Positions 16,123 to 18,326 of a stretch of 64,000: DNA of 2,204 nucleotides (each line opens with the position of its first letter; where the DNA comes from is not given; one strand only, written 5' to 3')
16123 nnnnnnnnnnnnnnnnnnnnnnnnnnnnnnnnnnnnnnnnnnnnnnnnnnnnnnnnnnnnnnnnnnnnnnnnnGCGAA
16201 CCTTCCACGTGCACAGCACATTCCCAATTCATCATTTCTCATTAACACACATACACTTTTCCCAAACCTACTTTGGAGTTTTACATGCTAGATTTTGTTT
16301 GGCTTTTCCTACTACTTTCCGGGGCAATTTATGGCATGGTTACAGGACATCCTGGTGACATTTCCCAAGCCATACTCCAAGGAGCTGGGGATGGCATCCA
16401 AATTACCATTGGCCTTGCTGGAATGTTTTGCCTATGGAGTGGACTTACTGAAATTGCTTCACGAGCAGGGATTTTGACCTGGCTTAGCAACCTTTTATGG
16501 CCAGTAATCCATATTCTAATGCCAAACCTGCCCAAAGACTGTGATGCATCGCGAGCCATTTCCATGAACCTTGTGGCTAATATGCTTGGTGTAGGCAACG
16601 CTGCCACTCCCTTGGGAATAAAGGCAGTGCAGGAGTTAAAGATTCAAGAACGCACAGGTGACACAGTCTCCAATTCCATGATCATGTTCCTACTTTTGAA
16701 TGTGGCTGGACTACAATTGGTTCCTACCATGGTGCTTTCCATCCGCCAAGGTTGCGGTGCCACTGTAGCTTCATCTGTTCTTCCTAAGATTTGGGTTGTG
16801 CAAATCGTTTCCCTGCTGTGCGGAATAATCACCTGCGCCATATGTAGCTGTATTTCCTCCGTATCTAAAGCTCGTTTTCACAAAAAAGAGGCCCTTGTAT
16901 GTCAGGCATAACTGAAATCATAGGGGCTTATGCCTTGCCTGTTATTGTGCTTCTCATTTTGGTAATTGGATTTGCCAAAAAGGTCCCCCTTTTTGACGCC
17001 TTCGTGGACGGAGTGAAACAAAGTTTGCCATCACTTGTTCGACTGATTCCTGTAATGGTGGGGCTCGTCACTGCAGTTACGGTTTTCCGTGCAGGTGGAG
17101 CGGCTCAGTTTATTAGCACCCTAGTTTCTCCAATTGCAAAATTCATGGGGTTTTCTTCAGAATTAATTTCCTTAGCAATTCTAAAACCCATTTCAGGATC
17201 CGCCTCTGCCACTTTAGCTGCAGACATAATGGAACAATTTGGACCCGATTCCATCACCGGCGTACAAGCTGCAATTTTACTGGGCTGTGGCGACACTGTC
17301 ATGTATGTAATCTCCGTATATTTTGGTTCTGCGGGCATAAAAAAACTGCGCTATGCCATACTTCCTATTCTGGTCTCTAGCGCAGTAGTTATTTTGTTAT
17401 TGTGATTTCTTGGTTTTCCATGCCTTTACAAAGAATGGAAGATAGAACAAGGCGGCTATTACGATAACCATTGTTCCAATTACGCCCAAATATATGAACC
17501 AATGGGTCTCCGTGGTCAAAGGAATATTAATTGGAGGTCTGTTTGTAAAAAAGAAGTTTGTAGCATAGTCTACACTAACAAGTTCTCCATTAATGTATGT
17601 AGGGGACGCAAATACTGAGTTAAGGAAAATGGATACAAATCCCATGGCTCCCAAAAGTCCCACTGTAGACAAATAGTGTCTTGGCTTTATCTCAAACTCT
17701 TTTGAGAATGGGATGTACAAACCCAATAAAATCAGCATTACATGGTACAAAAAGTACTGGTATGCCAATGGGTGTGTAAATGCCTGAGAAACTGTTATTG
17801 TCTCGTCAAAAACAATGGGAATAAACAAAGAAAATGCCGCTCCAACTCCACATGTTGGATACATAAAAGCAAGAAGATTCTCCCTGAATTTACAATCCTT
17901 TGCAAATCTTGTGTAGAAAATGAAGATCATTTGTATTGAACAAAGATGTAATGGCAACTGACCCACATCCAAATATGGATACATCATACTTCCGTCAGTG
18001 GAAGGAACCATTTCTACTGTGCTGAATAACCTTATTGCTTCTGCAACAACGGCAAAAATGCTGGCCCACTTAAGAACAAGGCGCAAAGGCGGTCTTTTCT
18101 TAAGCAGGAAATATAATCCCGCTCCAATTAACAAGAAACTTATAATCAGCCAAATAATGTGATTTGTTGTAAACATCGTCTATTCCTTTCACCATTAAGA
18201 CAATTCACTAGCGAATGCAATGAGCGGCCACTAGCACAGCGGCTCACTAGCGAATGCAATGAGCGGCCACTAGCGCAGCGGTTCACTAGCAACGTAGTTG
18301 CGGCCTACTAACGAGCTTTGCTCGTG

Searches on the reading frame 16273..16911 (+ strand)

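Call 63: search_protein_families(library=pfam, proteins=[window:16273-16911:+], max_evalue=0.00001)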
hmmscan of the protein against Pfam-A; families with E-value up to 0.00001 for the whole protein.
window:16273-16911:+ (212 aa): 1 family
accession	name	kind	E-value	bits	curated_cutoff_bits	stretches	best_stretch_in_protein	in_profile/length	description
PF07670.19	Gate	-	2.1e-07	31.8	29.6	1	47-155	3-99/104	Nucleoside recognition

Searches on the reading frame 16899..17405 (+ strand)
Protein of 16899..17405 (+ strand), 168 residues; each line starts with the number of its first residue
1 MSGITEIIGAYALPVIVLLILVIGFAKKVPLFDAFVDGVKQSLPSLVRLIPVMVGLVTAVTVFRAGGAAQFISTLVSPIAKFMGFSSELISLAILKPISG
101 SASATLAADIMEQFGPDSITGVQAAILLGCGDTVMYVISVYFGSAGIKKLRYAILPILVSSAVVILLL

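Call 75: search_protein_families(library=pfam, proteins=[window:16899-17405:+], max_evalue=0.001)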
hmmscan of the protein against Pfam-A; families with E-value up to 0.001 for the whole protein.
window:16899-17405:+ (168 aa): 1 family
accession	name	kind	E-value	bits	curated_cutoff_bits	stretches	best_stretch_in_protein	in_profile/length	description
PF07670.19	Gate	-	1.3e-07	32.5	29.6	1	46-148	1-104/104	Nucleoside recognition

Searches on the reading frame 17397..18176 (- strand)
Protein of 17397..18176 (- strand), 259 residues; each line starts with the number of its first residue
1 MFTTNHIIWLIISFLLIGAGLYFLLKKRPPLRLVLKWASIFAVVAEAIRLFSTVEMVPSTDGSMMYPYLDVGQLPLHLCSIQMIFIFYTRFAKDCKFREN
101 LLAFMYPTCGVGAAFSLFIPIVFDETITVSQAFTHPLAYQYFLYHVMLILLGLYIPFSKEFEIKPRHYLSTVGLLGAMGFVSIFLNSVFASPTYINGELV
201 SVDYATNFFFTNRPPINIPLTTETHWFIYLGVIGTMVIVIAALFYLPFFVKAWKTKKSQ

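Call 63: search_protein_families(library=pfam, proteins=[window:17397-18176:-], max_evalue=0.00001)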
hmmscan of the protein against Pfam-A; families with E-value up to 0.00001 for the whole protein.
window:17397-18176:- (259 aa): 1 family
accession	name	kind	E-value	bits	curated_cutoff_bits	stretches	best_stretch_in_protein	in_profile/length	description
PF14808.11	TMEM164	-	2.2e-21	76.8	25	1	1-245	1-217/217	TMEM164 family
